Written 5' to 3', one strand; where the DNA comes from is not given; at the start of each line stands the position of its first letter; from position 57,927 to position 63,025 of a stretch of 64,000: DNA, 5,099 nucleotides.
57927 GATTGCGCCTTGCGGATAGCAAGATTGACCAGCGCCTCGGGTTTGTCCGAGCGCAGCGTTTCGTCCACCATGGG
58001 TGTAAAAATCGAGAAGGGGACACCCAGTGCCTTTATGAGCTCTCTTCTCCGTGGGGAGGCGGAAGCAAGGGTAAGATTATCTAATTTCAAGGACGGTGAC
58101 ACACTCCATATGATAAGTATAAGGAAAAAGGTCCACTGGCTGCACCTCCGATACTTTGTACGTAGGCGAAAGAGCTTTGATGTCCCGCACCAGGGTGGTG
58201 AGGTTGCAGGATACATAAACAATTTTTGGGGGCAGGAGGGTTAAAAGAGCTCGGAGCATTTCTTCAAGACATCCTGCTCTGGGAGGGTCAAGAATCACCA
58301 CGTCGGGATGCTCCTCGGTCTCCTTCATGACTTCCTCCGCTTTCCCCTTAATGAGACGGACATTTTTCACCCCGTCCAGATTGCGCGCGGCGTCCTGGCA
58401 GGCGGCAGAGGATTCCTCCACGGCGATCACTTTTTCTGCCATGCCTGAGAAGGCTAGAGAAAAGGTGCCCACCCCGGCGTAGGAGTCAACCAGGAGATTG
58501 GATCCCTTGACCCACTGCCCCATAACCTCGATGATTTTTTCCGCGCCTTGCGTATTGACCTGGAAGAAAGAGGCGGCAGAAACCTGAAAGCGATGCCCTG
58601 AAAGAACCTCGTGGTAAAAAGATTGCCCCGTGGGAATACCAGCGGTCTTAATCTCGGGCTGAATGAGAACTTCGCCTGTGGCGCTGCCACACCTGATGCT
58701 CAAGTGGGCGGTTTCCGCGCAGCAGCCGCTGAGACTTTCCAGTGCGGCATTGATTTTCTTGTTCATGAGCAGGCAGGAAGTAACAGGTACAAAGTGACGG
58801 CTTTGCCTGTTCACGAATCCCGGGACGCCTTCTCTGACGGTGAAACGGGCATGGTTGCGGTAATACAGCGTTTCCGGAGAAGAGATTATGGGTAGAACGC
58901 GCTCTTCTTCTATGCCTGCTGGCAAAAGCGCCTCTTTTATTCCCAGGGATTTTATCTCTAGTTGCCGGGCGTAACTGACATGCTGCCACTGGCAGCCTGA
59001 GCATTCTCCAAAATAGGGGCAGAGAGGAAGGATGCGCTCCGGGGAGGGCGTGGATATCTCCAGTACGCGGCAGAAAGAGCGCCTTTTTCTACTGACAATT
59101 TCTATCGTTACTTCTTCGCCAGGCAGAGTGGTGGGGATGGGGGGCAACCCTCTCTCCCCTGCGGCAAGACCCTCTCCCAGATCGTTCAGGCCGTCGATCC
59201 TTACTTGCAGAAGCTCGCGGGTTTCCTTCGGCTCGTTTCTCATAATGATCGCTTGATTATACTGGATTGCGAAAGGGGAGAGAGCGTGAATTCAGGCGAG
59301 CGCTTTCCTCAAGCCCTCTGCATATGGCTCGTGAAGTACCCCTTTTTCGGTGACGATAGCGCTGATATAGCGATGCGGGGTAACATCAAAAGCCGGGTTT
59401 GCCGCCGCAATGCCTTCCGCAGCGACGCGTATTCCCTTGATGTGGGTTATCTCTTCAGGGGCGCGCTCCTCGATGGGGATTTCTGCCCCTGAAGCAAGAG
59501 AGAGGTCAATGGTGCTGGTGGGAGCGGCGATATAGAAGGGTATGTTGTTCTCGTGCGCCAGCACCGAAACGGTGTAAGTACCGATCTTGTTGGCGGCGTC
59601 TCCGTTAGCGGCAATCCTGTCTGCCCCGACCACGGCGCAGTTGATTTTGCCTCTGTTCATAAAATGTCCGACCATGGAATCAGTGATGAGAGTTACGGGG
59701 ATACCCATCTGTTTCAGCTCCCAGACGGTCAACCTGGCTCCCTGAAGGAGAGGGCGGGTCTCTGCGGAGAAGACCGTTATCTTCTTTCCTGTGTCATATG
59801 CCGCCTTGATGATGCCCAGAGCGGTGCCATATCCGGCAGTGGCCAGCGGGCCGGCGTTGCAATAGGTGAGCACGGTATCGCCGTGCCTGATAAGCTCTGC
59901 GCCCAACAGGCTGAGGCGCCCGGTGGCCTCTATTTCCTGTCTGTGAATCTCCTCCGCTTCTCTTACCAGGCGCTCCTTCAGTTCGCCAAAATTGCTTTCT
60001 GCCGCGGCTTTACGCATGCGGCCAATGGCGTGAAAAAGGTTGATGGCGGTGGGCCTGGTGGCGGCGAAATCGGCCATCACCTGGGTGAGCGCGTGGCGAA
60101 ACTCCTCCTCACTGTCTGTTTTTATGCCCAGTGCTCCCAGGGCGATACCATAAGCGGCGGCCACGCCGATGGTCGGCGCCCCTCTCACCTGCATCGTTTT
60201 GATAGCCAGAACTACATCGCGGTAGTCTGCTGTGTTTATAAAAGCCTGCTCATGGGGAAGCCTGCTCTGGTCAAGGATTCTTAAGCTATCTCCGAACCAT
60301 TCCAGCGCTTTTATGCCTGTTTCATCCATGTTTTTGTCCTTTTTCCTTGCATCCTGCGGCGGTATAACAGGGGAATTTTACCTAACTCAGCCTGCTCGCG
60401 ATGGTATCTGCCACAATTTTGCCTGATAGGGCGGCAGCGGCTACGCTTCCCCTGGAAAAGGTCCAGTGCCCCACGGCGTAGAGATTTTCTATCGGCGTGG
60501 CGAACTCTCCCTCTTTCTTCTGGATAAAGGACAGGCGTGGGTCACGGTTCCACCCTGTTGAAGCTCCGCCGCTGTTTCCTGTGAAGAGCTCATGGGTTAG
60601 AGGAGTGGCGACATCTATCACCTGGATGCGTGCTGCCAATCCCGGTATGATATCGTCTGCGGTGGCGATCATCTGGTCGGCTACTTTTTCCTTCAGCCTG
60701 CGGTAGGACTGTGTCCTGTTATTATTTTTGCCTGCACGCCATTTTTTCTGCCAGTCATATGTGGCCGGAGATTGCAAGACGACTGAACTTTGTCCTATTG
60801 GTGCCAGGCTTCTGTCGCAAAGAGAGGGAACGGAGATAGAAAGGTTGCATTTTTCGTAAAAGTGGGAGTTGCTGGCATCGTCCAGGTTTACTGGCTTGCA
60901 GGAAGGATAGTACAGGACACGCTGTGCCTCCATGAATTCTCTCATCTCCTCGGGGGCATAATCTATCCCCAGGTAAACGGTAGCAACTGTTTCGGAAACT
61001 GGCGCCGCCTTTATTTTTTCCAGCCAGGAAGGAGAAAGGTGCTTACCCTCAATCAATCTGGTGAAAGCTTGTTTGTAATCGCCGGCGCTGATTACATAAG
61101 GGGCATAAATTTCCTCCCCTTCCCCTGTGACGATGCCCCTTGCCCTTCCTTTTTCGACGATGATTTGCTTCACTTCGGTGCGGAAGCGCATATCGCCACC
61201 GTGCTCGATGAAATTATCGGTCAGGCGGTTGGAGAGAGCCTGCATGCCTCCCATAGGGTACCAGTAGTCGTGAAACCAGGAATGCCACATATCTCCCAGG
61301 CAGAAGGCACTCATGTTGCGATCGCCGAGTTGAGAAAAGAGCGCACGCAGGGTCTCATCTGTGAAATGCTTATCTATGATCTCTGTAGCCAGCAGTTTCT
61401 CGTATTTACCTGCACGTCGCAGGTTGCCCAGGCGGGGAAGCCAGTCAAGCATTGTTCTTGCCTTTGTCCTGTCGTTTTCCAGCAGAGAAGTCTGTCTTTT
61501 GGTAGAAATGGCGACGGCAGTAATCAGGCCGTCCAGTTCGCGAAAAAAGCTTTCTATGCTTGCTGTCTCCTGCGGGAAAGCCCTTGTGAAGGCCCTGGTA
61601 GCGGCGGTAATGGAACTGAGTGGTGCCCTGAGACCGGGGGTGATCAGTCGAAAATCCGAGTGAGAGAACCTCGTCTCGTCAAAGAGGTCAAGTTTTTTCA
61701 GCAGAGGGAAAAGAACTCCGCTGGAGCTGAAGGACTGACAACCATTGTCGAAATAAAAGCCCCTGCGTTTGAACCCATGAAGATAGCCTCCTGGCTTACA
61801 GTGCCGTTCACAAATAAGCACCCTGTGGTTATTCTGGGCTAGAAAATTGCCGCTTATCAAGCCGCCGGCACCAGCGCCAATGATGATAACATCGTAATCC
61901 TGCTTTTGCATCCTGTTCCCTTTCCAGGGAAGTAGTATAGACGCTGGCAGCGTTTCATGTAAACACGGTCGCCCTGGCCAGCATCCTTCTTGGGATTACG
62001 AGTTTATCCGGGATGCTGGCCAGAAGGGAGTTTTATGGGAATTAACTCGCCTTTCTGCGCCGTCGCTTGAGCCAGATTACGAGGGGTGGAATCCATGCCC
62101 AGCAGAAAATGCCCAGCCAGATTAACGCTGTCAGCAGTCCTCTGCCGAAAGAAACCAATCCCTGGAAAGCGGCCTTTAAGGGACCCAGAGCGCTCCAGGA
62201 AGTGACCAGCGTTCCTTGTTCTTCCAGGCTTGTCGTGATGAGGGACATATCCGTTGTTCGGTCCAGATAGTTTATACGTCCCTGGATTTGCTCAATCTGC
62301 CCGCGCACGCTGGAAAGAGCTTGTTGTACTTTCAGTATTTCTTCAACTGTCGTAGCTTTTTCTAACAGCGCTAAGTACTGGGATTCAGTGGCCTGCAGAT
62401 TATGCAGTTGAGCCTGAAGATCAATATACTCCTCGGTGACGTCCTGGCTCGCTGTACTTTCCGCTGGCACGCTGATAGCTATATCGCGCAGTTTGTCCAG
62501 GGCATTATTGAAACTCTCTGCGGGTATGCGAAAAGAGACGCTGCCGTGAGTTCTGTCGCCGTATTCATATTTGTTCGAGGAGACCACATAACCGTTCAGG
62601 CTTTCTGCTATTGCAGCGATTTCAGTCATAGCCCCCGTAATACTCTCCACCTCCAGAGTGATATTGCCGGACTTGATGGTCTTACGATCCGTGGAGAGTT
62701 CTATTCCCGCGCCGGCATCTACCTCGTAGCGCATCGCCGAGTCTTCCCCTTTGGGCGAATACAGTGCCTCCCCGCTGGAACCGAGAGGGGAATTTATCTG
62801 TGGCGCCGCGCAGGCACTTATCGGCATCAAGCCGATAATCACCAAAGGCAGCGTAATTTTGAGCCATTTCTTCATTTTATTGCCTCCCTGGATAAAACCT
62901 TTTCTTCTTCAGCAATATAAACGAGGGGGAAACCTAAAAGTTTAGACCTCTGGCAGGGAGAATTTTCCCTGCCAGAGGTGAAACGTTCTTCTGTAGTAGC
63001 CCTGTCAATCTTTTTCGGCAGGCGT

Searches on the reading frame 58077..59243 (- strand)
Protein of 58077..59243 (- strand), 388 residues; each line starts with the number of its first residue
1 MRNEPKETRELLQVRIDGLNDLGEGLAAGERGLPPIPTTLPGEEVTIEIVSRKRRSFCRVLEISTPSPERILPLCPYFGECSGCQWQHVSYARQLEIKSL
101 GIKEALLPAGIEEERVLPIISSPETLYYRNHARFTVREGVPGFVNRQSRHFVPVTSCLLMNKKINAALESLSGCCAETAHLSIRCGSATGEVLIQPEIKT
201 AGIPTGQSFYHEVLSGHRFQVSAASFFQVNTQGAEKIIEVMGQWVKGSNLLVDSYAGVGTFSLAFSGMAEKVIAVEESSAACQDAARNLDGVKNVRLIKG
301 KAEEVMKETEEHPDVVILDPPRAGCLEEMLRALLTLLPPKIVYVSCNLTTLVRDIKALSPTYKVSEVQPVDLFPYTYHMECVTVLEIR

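Call 3: search_protein_families(library=ncbifam, proteins=[window:58077-59243:-], max_evalue=0.00001)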
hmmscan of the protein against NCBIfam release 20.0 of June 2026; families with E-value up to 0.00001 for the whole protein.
window:58077-59243:- (388 aa): 10 families
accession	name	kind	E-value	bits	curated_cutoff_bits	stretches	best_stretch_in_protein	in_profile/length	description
TIGR00479.1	rumA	equivalog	2e-76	257.6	183.55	2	205-380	249-432/432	23S rRNA (uracil(1939)-C(5))-methyltransferase RlmD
NF009639.0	PRK13168.1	equivalog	1e-60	205.9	458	2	210-386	261-444/446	23S rRNA (uracil(1939)-C(5))-methyltransferase RlmD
NF002909.0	PRK03522.2-1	equivalog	3.6e-36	125.1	553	1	215-386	198-372/374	23S rRNA (uracil(747)-C(5))-methyltransferase RlmC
NF002910.0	PRK03522.2-3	equivalog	2.7e-35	122.1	558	1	215-386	200-381/383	23S rRNA (uracil(747)-C(5))-methyltransferase RlmC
TIGR02085.1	meth_trns_rumB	equivalog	3.4e-33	115.1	429.5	1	207-386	191-373/374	23S rRNA (uracil(747)-C(5))-methyltransferase RlmC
TIGR02143.1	trmA_only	equivalog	2.4e-23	82.7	334.65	1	219-386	167-350/352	tRNA (uridine(54)-C5)-methyltransferase TrmA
NF002913.0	PRK03522.2-6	equivalog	3.8e-12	46.2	537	1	307-385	261-338/342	23S rRNA (uracil(747)-C(5))-methyltransferase RlmC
NF005640.0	PRK07402.1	equivalog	7.8e-07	28.8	219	1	247-358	43-158/200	precorrin-6Y C5,15-methyltransferase subunit CbiT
NF053718.1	23SC1962Mtase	equivalog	1.3e-06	27.4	575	1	247-322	212-290/383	23S rRNA (cytosine(1962)-C(5))-methyltransferase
TIGR00095.1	TIGR00095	equivalog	1.5e-06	28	117.5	1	245-333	51-146/194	16S rRNA (guanine(966)-N(2))-methyltransferase RsmD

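Call 4: search_protein_families(library=pfam, proteins=[window:58077-59243:-], max_evalue=0.00001)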
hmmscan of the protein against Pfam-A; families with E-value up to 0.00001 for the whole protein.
window:58077-59243:- (388 aa): 2 families
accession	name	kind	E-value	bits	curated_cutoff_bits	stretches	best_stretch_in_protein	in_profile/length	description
PF05958.17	tRNA_U5-meth_tr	-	8.4e-23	81.4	23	1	219-386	172-355/357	tRNA (Uracil-5-)-methyltransferase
PF03602.21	Cons_hypoth95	-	1.3e-08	35.2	24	1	245-346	40-152/182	Conserved hypothetical protein 95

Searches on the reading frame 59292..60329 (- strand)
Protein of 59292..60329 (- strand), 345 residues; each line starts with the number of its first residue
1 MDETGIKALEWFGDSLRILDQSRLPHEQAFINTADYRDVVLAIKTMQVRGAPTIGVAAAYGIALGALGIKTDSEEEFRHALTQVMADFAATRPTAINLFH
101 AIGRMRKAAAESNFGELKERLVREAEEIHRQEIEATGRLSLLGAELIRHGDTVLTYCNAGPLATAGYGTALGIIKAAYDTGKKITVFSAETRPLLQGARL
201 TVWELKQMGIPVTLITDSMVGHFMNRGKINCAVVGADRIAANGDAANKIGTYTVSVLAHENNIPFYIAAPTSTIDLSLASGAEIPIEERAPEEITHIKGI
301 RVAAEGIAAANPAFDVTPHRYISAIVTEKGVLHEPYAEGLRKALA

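Call 3: search_protein_families(library=ncbifam, proteins=[window:59292-60329:-], max_evalue=0.00001)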
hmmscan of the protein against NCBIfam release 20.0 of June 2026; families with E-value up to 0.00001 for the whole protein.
window:59292-60329:- (345 aa): 8 families
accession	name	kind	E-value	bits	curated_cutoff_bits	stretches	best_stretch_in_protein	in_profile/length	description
NF004326.0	PRK05720.1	subfamily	2.3e-135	451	271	1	5-343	9-351/358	s-methyl-5-thioribose-1-phosphate isomerase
TIGR00512.1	salvage_mtnA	equivalog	3e-129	430.8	279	1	7-333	1-334/335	S-methyl-5-thioribose-1-phosphate isomerase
TIGR00524.1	eIF-2B_rel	subfamily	5.8e-119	396.7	185.85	1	35-333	3-302/303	S-methyl-5-thioribose-1-phosphate isomerase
NF004700.0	PRK06036.1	equivalog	3.6e-105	351.8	528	1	10-337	5-333/339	S-methyl-5-thioribose-1-phosphate isomerase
NF004436.0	PRK05772.1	equivalog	2.2e-103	346.3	521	1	6-344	16-361/363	S-methyl-5-thioribose-1-phosphate isomerase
TIGR00511.1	ribulose_e2b2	equivalog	6e-68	229.3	314.1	1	39-332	5-286/301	ribose 1,5-bisphosphate isomerase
NF006210.0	PRK08335.1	equivalog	5.4e-31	107.9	339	1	39-335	9-272/275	translation initiation factor IF-2B subunit alpha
NF004994.0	PRK06372.1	equivalog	2.7e-12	46.6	249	1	182-333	107-247/253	translation initiation factor IF-2B subunit delta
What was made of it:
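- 59292..60329 (-): MtnA: 5-methylthioribose-1-P / 5-deoxyribose-1-P isomerase. TIGR00512 scores 431 bits against a cut-off of 279 (call 3).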

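Call 4: search_protein_families(library=pfam, proteins=[window:59292-60329:-], max_evalue=0.00001)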
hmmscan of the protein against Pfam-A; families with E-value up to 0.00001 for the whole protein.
window:59292-60329:- (345 aa): 1 family
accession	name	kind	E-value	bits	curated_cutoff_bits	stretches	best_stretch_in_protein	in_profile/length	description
PF01008.23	IF-2B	-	1.3e-87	294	22.4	1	47-332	1-278/280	Initiation factor 2 subunit family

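Call 74: find_homologous_proteins(query=window:59292-60329:-, max_evalue=1e-40)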
Query window:59292-60329:- (345 aa): 8000 proteins with E <= 1e-40 among 8000 candidates; the best 120 are listed.
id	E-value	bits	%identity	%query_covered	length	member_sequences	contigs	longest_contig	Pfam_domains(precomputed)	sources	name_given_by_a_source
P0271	2.4e-208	709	94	100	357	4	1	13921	PF01008.24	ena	-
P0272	1.9e-156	538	71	98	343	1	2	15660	PF01008.24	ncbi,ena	-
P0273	1.0e-153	529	70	97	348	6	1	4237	PF01008.24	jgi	-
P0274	1.7e-153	529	72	97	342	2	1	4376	PF01008.24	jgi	jgi:methylthioribose-1-phosphate isomerase (EC 5.3.1.23)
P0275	6.8e-153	527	69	99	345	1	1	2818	PF01008.24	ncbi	-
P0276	2.0e-152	525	71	97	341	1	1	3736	PF01008.24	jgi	-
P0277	2.6e-152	525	69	98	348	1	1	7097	PF01008.24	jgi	jgi:methylthioribose-1-phosphate isomerase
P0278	1.1e-151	523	70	97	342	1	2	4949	PF01008.24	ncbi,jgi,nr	ncbi:MAG: S-methyl-5-thioribose-1-phosphate isomerase [Dehalococcoidia bacterium]|nr:MAG: S-methyl-5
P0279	1.1e-151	523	71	96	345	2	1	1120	PF01008.24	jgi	-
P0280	2.3e-151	522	69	97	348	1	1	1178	PF01008.24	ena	-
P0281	5.0e-151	521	69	97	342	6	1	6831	PF01008.24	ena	-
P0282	7.5e-151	520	70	97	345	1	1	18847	PF01008.24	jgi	jgi:methylthioribose-1-phosphate isomerase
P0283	8.0e-151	520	70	98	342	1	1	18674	PF01008.24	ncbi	-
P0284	8.2e-151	520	68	97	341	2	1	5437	PF01008.24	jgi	-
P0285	1.3e-150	519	70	97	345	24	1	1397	PF01008.24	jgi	jgi:methylthioribose-1-phosphate isomerase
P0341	3.2e-148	511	70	97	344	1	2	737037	PF01008.24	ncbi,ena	-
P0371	1.1e-147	510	68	99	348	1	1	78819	PF01008.24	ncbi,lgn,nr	ncbi:MAG: S-methyl-5-thioribose-1-phosphate isomerase [Chloroflexi bacterium]|nr:S-methyl-5-thioribo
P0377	1.3e-147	509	68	97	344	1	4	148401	PF01008.24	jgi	jgi:methylthioribose-1-phosphate isomerase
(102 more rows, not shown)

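Call 75: find_encoding_contigs(protein=P0341, flank=8000, max_places=1)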
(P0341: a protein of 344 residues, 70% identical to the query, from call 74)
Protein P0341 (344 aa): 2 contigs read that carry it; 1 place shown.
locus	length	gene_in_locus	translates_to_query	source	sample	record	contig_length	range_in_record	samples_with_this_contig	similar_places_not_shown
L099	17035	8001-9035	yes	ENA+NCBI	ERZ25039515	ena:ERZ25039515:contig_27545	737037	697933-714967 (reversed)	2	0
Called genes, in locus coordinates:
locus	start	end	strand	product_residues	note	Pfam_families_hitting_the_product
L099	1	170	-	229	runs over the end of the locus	PF01381:HTH_3, PF12844:HTH_19 (weak), PF13560:HTH_31, PF07883:Cupin_2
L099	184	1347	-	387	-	PF02771:Acyl-CoA_dh_N, PF02770:Acyl-CoA_dh_M, PF00441:Acyl-CoA_dh_1, PF08028:Acyl-CoA_dh_2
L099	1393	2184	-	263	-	PF01144:CoA_trans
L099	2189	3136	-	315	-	PF01144:CoA_trans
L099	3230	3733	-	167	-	-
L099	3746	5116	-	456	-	PF00108:Thiolase_N, PF22691:Thiolase_C_1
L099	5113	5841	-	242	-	PF00440:TetR_N, PF17932:TetR_C_24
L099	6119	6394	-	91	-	-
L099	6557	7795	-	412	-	PF00682:HMGL-like, PF22617:HCS_D2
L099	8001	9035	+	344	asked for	PF01008:IF-2B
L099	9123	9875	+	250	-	PF20772:TACO1_YebC_N, PF01709:Transcrip_reg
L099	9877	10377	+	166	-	PF02075:RuvC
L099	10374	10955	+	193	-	PF01330:RuvA_N, PF14520:HHH_5, PF07499:RuvA_C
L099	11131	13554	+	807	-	PF01326:PPDK_N, PF00391:PEP-utilizers, PF02896:PEP-utilizers_C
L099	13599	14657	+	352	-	PF01966:HD, PF13286:HD_assoc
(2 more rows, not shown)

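Call 76: find_encoding_contigs(protein=P0377, flank=8000, max_places=1)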
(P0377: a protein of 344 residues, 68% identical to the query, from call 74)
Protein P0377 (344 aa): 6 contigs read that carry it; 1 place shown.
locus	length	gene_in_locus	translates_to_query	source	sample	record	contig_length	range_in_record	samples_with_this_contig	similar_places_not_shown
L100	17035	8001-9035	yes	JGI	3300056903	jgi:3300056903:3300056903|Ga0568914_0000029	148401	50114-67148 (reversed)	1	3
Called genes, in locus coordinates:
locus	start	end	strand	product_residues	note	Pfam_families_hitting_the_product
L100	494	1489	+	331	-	PF20030:bpMoxR, PF00004:AAA (weak), PF07726:AAA_3, PF07728:AAA_5, PF17863:AAA_lid_2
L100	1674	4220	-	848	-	PF01841:Transglut_core, PF13559:DUF4129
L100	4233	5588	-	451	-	PF01882:DUF58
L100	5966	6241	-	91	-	-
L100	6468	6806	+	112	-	-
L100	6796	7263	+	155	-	-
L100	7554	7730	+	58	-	-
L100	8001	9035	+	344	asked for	PF01008:IF-2B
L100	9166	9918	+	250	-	PF20772:TACO1_YebC_N, PF01709:Transcrip_reg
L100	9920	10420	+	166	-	PF02075:RuvC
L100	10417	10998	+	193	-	PF01330:RuvA_N, PF14520:HHH_5, PF07499:RuvA_C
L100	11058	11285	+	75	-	-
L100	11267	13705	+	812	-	PF01326:PPDK_N, PF00391:PEP-utilizers, PF02896:PEP-utilizers_C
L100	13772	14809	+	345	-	PF01966:HD, PF13286:HD_assoc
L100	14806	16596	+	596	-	PF01807:Zn_ribbon_DnaG, PF08275:DNAG_N, PF01751:Toprim, PF13155:Toprim_2, PF13362:Toprim_3 (weak), PF13662:Toprim_4, PF10410:DnaB_bind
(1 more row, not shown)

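Call 77: find_encoding_contigs(protein=P0371, flank=8000, max_places=1)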
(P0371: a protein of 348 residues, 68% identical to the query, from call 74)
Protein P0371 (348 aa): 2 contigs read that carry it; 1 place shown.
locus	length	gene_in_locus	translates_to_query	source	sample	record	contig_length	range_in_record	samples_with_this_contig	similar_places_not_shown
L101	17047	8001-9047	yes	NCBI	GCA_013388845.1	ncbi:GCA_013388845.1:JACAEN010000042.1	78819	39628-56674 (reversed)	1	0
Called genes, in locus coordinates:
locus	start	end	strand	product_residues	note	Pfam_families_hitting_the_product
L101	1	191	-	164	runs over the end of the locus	PF12838:Fer4_7, PF13237:Fer4_10 (weak), PF13247:Fer4_11, PF13187:Fer4_9 (weak), PF25160:LdpA_Fe-S-bd (weak), PF12797:Fer4_2 (weak), PF00037:Fer4, PF12837:Fer4_6, +3 more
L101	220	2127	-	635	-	PF02730:AFOR_N, PF01314:AFOR_C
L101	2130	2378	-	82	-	-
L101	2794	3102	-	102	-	PF00076:RRM_1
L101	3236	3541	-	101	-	PF13451:zf_Tbcl, PF23477:zf_Tbcl_2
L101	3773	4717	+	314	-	PF03747:ADP_ribosyl_GH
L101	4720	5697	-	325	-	PF01926:MMR_HSR1, PF02421:FeoB_N (weak), PF02824:TGS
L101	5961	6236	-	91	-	-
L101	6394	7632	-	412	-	PF00682:HMGL-like, PF22617:HCS_D2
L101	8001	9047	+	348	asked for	PF01008:IF-2B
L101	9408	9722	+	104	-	PF20582:UPF0758_N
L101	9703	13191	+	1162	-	PF02384:N6_Mtase, PF20473:MmeI_Mtase, PF07669:Eco57I, PF22837:M_Eco57I_C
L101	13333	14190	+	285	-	PF01972:SDH_protease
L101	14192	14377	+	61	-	-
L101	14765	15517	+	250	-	PF20772:TACO1_YebC_N, PF01709:Transcrip_reg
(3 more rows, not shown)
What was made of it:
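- In other Dehalococcoidia MtnA is a stand-alone gene (calls 75-77).
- Tried and rejected: MtnA is stand-alone beside YebC-RuvC-RuvA in two of the three (several kb from that block in the third), which is neutral evidence (calls 75-77).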

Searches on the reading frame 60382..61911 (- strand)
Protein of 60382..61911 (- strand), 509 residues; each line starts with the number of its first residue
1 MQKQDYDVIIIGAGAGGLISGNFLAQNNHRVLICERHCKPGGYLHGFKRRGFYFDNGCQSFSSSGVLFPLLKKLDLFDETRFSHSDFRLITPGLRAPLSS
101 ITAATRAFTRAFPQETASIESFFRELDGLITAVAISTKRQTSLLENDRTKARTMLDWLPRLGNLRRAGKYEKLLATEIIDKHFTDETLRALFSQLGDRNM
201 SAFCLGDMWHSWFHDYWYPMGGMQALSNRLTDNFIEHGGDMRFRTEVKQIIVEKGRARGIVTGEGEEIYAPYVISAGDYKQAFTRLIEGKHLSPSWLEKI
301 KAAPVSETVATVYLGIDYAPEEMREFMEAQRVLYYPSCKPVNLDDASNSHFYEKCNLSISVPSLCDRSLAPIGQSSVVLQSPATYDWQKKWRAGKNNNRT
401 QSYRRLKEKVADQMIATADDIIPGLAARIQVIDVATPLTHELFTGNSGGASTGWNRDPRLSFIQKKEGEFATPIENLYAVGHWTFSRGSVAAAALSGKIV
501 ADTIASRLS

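Call 3: search_protein_families(library=ncbifam, proteins=[window:60382-61911:-], max_evalue=0.00001)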
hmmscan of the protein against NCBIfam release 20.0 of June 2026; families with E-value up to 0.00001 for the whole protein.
window:60382-61911:- (509 aa): 12 families
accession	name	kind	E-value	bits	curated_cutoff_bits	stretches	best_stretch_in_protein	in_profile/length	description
TIGR02730.1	carot_isom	equivalog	1.4e-37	129.7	586.9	1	6-508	1-492/493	carotenoid isomerase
TIGR02734.1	crtI_fam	subfamily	2.1e-29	102.6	238.1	1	8-505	1-489/504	phytoene desaturase family protein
TIGR02733.1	desat_CrtD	equivalog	4.5e-25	88.3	549.7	2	216-503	224-487/492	C-3',4' desaturase CrtD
NF045689.1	BCarotKetCrtO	equivalog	8.2e-21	74.2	1000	1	178-492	190-525/563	beta-carotene ketolase CrtO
NF058655.1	CrtID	equivalog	1.1e-19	70.7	640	2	216-411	212-400/478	bifunctional phytoene desaturase/3,4-desaturase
NF045637.1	carotdesatCrtDProt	equivalog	3.6e-19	68.7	580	1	161-280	156-278/485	1-hydroxycarotenoid 3,4-desaturase CrtD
NF042421.1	hydcarot_desat_CrtD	equivalog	1.4e-17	63.4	500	2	217-505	217-484/487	1-hydroxycarotenoid 3,4-desaturase CrtD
NF005560.0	PRK07233.1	equivalog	9e-11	41.2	252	0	8-85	3-81/435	hypothetical protein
TIGR03467.1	HpnE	equivalog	3.6e-08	33.1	283.05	1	8-326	1-304/430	hydroxysqualene dehydroxylase HpnE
NF005548.0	PRK07208.1-4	equivalog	4.2e-08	32.2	389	1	7-61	5-59/488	hypothetical protein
NF009477.0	PRK12843.1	equivalog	8.9e-07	27.7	758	0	3-42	14-53/578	FAD-dependent oxidoreductase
TIGR00292.1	TIGR00292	equivalog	3.6e-06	26.4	148.3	1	6-44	22-60/254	sulfide-dependent adenosine diphosphate thiazole synthase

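Call 4: search_protein_families(library=pfam, proteins=[window:60382-61911:-], max_evalue=0.00001)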
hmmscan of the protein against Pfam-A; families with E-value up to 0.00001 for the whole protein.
window:60382-61911:- (509 aa): 5 families
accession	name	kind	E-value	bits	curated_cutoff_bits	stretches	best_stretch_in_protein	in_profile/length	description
PF01593.30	Amino_oxidase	-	1.7e-20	74.1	19.8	1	17-314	3-287/443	Flavin containing amine oxidoreductase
PF13450.12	NAD_binding_8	-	7.7e-11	42.6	21.9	1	10-74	1-68/68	NAD(P)-binding Rossmann-like domain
PF00890.30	FAD_binding_2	-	3.7e-10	40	20.4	1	7-265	1-185/414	FAD binding domain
PF01266.30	DAO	-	8.7e-10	39.1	27.9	1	7-289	1-214/353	FAD dependent oxidoreductase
PF07992.20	Pyr_redox_2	-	1.1e-07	32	26.1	0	6-38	1-35/291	Pyridine nucleotide-disulphide oxidoreductase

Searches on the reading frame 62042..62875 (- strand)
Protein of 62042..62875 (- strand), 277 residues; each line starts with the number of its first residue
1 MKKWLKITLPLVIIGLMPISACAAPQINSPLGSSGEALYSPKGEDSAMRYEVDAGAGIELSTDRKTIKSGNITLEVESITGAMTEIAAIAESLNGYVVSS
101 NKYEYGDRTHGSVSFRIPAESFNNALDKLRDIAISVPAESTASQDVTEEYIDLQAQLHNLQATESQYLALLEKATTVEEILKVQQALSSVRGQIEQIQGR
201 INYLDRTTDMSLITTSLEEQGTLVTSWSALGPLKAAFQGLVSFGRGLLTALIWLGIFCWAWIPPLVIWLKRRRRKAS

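Call 73: search_protein_families(library=pfam, proteins=[window:62042-62875:-], max_evalue=0.00001)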
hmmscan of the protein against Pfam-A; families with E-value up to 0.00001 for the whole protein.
window:62042-62875:- (277 aa): 1 family
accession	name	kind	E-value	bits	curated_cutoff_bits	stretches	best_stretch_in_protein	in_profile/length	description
PF14257.11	DUF4349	-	6.2e-51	173.2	27.7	1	64-267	1-211/213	Domain of unknown function (DUF4349)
